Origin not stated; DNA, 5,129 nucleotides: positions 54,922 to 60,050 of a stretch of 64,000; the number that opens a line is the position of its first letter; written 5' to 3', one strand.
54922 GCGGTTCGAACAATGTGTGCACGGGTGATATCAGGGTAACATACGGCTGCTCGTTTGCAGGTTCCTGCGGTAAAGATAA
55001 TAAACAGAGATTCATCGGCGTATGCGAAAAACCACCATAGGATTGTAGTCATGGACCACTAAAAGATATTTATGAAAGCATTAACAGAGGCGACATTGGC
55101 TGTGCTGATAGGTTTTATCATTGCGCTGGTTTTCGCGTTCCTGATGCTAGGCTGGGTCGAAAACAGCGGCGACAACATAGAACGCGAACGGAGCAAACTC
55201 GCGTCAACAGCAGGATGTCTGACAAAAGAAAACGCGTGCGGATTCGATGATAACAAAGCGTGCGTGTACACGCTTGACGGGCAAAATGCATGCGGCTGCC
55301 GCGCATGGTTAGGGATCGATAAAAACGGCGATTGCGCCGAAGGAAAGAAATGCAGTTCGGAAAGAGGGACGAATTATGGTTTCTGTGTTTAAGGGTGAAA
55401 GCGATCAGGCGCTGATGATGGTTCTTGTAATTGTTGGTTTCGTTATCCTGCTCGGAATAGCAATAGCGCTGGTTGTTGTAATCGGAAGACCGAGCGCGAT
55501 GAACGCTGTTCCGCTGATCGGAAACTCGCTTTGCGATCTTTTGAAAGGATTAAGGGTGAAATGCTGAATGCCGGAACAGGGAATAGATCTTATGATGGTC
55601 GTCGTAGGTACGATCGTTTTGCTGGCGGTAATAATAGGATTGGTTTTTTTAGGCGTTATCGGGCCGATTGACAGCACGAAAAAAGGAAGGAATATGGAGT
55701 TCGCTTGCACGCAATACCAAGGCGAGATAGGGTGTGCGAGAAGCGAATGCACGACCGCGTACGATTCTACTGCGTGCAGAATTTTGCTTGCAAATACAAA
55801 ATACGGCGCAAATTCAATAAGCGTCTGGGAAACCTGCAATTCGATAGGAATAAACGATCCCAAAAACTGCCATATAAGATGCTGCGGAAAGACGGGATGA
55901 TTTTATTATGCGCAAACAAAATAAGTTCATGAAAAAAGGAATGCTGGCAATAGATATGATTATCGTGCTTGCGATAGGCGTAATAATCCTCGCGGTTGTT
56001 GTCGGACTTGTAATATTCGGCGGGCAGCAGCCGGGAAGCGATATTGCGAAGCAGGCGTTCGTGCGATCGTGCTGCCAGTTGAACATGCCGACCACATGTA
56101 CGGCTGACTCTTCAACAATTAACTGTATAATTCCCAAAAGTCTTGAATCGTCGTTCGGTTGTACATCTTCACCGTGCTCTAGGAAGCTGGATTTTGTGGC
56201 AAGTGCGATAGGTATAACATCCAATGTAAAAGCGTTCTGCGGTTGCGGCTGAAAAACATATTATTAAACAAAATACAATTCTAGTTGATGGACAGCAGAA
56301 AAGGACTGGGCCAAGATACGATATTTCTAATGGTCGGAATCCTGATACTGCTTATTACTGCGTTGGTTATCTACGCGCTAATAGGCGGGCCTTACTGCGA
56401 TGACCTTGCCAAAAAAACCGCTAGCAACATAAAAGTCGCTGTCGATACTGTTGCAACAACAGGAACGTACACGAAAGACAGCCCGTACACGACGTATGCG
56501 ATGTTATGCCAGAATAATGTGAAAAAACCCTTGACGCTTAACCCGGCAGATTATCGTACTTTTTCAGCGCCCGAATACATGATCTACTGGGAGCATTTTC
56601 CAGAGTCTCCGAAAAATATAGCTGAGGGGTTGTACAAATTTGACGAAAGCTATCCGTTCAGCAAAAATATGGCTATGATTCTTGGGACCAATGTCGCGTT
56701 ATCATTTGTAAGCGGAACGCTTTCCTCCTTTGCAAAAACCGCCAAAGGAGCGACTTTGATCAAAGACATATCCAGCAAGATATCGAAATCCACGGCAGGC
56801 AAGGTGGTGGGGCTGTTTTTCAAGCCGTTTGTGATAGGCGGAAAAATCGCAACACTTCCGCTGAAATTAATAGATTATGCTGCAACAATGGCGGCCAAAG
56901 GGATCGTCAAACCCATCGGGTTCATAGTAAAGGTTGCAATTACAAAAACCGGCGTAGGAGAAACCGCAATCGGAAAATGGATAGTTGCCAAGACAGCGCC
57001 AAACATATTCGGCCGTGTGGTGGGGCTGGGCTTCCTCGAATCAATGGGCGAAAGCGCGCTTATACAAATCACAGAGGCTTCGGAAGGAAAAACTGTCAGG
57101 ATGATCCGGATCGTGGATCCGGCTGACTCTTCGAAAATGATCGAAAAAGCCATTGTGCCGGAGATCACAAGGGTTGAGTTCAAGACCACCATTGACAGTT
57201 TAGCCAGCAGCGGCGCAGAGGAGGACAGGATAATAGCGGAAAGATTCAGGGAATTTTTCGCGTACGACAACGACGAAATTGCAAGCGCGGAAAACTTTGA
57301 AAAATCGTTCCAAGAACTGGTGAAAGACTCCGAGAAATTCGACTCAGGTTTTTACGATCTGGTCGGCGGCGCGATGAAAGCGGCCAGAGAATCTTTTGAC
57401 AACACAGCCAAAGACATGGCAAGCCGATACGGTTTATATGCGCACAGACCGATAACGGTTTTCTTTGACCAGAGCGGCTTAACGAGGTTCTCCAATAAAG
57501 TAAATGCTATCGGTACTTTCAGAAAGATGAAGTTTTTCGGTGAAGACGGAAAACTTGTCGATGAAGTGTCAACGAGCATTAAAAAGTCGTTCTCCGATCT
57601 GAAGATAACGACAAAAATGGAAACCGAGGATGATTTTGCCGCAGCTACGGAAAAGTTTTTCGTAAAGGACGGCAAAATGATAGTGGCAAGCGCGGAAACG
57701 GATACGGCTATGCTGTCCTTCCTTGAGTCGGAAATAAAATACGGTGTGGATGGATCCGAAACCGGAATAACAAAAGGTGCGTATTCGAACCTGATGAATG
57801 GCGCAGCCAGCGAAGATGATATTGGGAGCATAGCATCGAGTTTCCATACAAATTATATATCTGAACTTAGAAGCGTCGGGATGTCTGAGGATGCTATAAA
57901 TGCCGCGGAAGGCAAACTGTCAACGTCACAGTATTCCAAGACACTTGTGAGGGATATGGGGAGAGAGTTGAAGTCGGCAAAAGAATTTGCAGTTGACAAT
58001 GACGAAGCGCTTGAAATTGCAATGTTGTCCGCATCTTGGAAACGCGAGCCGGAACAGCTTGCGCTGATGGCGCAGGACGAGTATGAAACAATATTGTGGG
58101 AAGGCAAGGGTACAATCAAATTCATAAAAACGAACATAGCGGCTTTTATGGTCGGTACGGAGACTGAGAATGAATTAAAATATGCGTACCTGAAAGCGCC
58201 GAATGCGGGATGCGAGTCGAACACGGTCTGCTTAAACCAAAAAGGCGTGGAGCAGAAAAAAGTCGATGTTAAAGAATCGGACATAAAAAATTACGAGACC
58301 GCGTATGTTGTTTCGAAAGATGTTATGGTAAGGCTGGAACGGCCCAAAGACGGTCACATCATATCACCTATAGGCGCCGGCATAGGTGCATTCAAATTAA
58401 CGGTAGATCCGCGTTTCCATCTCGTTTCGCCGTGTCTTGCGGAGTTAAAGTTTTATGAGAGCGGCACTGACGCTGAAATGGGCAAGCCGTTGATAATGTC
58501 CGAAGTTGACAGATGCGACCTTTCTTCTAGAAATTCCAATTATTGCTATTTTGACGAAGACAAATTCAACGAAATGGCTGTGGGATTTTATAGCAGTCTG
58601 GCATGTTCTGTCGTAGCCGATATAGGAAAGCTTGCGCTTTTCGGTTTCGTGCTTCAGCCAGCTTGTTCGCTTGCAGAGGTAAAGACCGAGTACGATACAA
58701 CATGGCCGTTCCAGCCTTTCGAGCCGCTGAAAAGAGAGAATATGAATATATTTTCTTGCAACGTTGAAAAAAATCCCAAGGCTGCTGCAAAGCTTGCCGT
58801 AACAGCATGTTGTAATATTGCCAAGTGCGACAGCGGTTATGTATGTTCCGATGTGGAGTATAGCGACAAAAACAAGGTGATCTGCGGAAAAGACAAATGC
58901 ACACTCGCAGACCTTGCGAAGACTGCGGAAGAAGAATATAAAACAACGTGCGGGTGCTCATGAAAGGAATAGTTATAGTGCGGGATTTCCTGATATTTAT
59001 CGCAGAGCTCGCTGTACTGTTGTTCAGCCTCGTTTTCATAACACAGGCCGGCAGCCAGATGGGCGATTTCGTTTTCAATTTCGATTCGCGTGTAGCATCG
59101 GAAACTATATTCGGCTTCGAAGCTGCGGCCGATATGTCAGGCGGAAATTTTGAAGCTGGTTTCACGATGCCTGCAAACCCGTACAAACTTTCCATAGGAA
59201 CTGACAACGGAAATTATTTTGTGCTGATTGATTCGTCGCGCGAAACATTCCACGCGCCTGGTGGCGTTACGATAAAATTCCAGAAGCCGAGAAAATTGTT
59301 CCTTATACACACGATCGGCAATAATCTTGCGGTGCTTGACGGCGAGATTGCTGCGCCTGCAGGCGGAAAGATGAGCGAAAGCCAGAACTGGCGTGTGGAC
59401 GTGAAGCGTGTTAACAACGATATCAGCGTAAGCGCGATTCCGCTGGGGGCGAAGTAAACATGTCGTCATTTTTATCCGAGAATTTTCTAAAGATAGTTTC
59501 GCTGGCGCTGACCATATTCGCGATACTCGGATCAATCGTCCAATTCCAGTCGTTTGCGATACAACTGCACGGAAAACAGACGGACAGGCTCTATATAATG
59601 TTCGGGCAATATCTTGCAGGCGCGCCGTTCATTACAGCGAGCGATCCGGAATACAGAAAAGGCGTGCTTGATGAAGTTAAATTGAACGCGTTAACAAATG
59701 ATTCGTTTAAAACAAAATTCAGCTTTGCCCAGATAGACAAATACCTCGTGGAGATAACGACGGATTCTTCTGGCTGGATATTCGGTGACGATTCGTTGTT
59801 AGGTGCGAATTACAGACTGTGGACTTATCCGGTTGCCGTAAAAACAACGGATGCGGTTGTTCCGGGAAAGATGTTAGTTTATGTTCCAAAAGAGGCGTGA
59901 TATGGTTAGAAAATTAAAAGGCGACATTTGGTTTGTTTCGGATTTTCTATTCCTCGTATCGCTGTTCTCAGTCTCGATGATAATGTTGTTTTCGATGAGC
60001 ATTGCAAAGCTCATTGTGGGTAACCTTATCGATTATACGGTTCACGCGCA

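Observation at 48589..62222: Fourteen-kb type IV pilus-like locus with at least 9 class III signal-peptide-like proteins, unusually Cys-rich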

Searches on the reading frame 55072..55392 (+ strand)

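Call 3: search_protein_families(library=pfam, proteins=[window:55072-55392:+], max_evalue=0.1)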
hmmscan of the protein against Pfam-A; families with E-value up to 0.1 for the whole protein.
window:55072-55392:+ (106 aa): 1 family
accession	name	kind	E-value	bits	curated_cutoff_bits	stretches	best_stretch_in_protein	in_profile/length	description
PF23858.1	DUF7220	-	0.071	13.9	28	1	3-30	7-34/70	Family of unknown function (DUF7220)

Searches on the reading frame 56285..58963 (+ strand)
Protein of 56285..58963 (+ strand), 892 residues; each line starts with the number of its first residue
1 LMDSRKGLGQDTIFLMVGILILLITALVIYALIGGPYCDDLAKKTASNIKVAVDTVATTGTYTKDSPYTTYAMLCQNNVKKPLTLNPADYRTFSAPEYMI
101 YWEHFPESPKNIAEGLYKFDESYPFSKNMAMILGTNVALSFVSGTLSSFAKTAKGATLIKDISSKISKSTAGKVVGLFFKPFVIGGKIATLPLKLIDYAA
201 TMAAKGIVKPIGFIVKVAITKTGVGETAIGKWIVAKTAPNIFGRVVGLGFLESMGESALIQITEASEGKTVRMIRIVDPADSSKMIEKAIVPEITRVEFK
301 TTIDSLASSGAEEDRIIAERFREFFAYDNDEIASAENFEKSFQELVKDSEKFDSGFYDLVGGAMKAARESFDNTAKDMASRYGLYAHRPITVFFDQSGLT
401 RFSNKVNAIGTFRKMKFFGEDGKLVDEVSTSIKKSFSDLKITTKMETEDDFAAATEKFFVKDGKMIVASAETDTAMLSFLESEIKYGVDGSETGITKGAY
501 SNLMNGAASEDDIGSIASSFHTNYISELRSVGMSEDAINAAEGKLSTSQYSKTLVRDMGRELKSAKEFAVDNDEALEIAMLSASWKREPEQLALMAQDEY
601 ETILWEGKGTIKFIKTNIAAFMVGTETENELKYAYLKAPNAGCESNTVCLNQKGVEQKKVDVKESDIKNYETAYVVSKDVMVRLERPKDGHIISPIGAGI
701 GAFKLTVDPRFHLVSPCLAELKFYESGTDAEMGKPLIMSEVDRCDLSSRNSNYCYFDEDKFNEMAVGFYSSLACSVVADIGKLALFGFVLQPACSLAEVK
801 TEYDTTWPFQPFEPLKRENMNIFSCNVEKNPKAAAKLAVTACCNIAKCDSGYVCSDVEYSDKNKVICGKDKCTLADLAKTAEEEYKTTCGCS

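Call 4: search_protein_families(library=pfam, proteins=[window:56285-58963:+], max_evalue=0.1)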
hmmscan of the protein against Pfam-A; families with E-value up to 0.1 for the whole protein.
window:56285-58963:+ (892 aa): 0 families

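Call 16: search_protein_families(library=ncbifam, proteins=[window:56285-58963:+], max_evalue=0.1)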
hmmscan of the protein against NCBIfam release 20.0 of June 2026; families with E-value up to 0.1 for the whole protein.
window:56285-58963:+ (892 aa): 1 family
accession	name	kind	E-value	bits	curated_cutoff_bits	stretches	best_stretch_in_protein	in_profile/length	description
NF047526.1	LIC_10421_fam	subfamily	0.096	12.7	90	0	281-342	28-90/111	LIC_10421 family protein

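Call 35: find_homologous_proteins(query=window:56285-58963:+, max_evalue=0.001)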
Query window:56285-58963:+ (892 aa): 15 proteins with E <= 0.001 among 8000 candidates.
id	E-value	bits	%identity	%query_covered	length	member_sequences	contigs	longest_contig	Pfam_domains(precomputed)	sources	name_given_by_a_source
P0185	0.0e+0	1989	100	100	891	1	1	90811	-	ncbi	ncbi:MAG: hypothetical protein V1836_03675 [Candidatus Aenigmatarchaeota archaeon]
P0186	0.0e+0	1208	60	99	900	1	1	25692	-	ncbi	-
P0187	0.0e+0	1188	60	100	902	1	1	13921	-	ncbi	-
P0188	0.0e+0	1187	61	99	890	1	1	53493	-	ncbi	-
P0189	0.0e+0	1094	56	100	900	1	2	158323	-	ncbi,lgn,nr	ncbi:MAG: hypothetical protein HY516_00595 [Candidatus Aenigmarchaeota archaeon]|nr:hypothetical pro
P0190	0.0e+0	1072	55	100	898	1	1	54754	-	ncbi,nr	ncbi:MAG: hypothetical protein HYS53_02525 [Candidatus Aenigmarchaeota archaeon]|nr:hypothetical pro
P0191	0.0e+0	1047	55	100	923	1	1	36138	-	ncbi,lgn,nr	ncbi:MAG: hypothetical protein HY051_06405 [Candidatus Aenigmarchaeota archaeon]|nr:hypothetical pro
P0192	0.0e+0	1013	54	100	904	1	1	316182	-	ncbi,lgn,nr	ncbi:MAG: hypothetical protein HYT71_01430 [Candidatus Aenigmarchaeota archaeon]|nr:hypothetical pro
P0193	1.4e-297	1008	53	100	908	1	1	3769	-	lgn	-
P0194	1.1e-286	972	53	98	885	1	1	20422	-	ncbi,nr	ncbi:MAG: hypothetical protein HY515_02300, partial [Candidatus Aenigmarchaeota archaeon]|nr:hypothe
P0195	2.1e-198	680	43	99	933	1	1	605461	-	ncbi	-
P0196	7.7e-191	655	42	100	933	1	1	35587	-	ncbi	-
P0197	3.9e-174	599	46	75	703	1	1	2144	-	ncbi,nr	ncbi:hypothetical protein HY477_03805, partial [Candidatus Uhrbacteria bacterium]|nr:hypothetical pr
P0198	1.6e-145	505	36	99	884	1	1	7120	-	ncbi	ncbi:MAG: hypothetical protein V1731_01940 [Candidatus Aenigmatarchaeota archaeon]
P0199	2.4e-143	498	34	99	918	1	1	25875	-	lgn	-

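Call 37: find_encoding_contigs(protein=P0185, flank=10000, max_places=2)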
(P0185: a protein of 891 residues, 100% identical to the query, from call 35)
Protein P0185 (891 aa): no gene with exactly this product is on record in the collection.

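Call 58: predict_structure(alignment_id=A4)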
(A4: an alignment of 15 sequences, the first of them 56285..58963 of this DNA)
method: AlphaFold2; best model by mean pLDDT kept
length: 892 residues; sequences in the alignment: 15
mean_pLDDT: 57.2   pTM: 0.54
mean pLDDT of the five models: 57.2, 53.4, 52.5, 52.2, 51.4
residues with pLDDT >= 90: 85; 70-90: 272; 50-70: 115; < 50: 420
segments of 3 or more residues with pLDDT < 50: 1-208, 219-230, 622-725, 739-827
pLDDT, mean of each block of 10 residues (from residue 1): 31 36 29 25 30 33 39 25 27 25 27 30 26 29 36 33 35 43 29 41 46 57 41 74 75 68 75 85 85 79 71 63 85 88 86 84 73 75 77 71 76 90 86 82 78 77 74 92 81 84 89 92 92 85 90 93 89 87 91 76 57 66 37 25 25 26 32 32 42 29 32 30 52 50 36 36 41 38 33 42 34 28 43 62 64 71 76 83 71 58
secondary structure, 60 per line:
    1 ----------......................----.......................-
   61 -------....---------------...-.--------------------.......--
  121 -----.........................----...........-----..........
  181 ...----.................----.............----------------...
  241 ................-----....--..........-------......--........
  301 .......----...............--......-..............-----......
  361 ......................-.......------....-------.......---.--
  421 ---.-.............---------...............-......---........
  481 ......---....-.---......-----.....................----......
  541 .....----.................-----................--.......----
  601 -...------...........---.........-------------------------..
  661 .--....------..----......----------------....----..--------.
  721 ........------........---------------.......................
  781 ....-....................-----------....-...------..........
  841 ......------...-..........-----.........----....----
elements in order (helices of 4 or more, strands of 3 or more residues): H11-32 H37-59 E68-71 H112-118 H126-150 H155-165 H171-183 H188-204 H209-221 H238-256 E262-265 E268-277 E285-290 H293-307 H312-324 H329-334 E336-341 H342-349 H355-382 E384-390 H397-400 H408-414 H426-438 H448-462 E464-469 H473-486 H499-504 H510-530 H535-545 H550-566 H572-587 H590-596 E602-604 E611-617 H618-621 H625-633 H664-667 E680-685 E702-705 E720-728 E735-742 H758-784 H786-805 H817-820 H831-846 E853-855 H857-866 H874-880 H885-888

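Call 63: fold_search(model_id=the predicted structure, library=pdb)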
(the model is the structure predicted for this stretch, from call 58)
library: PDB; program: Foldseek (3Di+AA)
matches with E <= 10: 149; with E <= 0.001: 0
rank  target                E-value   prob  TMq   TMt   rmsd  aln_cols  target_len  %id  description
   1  6x16_A                1.6e-01  0.07  0.07  0.11  26.5       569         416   14  Inward-facing state of the glutamate transporter homologue GltPh in complex with TBOA (released 2020-11-18)
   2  6x14_A                2.1e-01  0.07  0.07  0.12  26.8       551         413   13  Inward-facing state of the glutamate transporter homologue GltPh in complex with TFB-TBOA (released 2020-11-18)
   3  7ugx                  3.2e-01  0.08  0.10  0.14  24.7       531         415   12  Asp-bound GltPh RSMR mutant in IFS-B1 state (released 2023-03-29)
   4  2htk_B                3.5e-01  0.06  0.08  0.12  24.4       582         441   10  Structure of the Escherichia coli ClC chloride channel Y445A mutant and Fab complex (released 2006-09-19)
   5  5l2a_C                3.8e-01  0.06  0.07  0.12  24.5       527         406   11  Structure of CNTnw N149S,F366A in an outward-facing state (released 2017-04-12)
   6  8tzd_A                5.2e-01  0.04  0.07  0.10  23.5       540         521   11  Cryo-EM structure of bovine concentrative nucleoside transporter 3 in complex with Molnupiravir, condition 1, INT1-INT (released 2024-03-13)
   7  8rld                  6.4e-01  0.06  0.08  0.13  22.3       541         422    9  SPNS2:sfGFP hetero dimer assembled by Di-Gluebody - SPNS2 local refinement (released 2025-01-15)
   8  8ixu                  7.3e-01  0.04  0.06  0.10  24.6       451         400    7  Rat Transcobalamin in Complex with Cobalamin (released 2024-05-22)
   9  9u4r_CC               9.5e-01  0.07  0.07  0.09  23.0       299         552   11  Structure of the intial complex in filament assembly at 3.23 angstroms resolution, conformation 2. (released 2026-03-25)
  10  3hj4_A                1.0e+00  0.03  0.07  0.12  22.4       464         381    9  Minor Editosome-Associated TUTase 1 (released 2010-05-12)
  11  3hj4_B                1.1e+00  0.02  0.07  0.10  23.1       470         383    9  Minor Editosome-Associated TUTase 1 (released 2010-05-12)
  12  7qbg_A                1.1e+00  0.03  0.06  0.10  25.8       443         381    9  TC:CD320 in complex with nanobody TC-Nb4 (released 2022-03-16)
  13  7n98                  1.1e+00  0.03  0.08  0.12  25.7       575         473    9  Cryo-EM structure of MFSD2A (released 2021-08-04)
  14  7p5c_A                1.1e+00  0.02  0.07  0.12  35.4       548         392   10  Cryo-EM structure of human TTYH3 in Ca2+ and GDN (released 2021-08-11)
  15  7d5q_A                1.2e+00  0.03  0.07  0.11  24.0       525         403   10  Structure of NorC transporter (K398A mutant) in an outward-open conformation in complex with a single-chain Indian cam (released 2021-06-09)
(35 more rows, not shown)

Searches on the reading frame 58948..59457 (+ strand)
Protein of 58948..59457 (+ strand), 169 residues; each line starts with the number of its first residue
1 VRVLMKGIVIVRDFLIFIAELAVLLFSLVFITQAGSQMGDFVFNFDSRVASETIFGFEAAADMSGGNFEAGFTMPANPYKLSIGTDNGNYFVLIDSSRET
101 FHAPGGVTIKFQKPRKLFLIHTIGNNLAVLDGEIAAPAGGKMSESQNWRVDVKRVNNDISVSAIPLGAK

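Call 4: search_protein_families(library=pfam, proteins=[window:58948-59457:+], max_evalue=0.1)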
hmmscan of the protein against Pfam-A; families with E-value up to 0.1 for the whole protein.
window:58948-59457:+ (169 aa): 1 family
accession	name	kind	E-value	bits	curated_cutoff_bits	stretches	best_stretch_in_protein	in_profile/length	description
PF22282.1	CydS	-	0.014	15.6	25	1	13-30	3-20/31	CydS-like protein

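Call 16: search_protein_families(library=ncbifam, proteins=[window:58960-59457:+], max_evalue=0.1)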
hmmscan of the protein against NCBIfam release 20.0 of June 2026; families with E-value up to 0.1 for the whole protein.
window:58960-59457:+ (165 aa): 0 families

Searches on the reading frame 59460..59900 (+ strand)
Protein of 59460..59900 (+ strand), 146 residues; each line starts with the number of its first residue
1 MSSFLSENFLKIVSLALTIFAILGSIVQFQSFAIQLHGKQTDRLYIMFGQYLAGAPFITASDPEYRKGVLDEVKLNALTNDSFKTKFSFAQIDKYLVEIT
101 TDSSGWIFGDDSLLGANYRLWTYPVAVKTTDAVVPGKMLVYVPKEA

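Call 4: search_protein_families(library=pfam, proteins=[window:59460-59900:+], max_evalue=0.1)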
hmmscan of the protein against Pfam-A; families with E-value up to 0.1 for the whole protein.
window:59460-59900:+ (146 aa): 0 families

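Call 16: search_protein_families(library=ncbifam, proteins=[window:59460-59900:+], max_evalue=0.1)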
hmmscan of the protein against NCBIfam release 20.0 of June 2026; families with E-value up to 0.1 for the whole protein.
window:59460-59900:+ (146 aa): 1 family
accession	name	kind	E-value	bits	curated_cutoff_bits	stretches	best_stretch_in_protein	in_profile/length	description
NF005725.0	PRK07539.1-5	equivalog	0.034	13.8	220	1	71-131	69-129/174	NADH-quinone oxidoreductase subunit NuoE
